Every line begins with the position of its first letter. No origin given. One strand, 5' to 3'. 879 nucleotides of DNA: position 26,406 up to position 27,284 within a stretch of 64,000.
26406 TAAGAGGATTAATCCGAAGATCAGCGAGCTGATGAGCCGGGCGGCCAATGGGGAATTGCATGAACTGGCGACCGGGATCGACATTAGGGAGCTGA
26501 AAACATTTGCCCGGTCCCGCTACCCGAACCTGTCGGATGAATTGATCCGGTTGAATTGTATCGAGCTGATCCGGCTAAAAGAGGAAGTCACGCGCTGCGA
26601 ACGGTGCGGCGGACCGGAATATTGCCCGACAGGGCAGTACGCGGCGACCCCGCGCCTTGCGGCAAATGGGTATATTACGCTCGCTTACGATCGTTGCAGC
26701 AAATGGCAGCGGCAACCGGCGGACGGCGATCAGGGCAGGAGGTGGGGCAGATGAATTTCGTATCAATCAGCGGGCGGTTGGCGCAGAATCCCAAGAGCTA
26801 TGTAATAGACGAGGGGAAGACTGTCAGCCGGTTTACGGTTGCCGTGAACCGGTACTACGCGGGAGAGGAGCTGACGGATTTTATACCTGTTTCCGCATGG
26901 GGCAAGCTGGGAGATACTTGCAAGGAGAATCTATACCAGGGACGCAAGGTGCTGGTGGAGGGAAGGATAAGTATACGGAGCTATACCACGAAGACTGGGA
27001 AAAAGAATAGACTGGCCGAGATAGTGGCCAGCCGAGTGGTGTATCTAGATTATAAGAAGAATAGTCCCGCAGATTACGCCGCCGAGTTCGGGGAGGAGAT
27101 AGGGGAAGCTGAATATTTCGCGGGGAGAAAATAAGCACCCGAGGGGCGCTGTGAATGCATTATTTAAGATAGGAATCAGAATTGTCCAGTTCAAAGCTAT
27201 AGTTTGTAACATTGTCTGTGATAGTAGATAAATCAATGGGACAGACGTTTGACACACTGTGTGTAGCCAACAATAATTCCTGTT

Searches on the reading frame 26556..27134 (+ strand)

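Call 18: search_protein_families(library=pfam, proteins=[window:26556-27134:+], max_evalue=0.01)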
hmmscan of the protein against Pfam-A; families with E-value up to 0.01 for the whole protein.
window:26556-27134:+ (192 aa): 1 family
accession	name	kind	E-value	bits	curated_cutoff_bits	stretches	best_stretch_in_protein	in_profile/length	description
PF00436.31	SSB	-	2.1e-22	79.6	26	1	66-162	1-102/104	Single-strand binding protein family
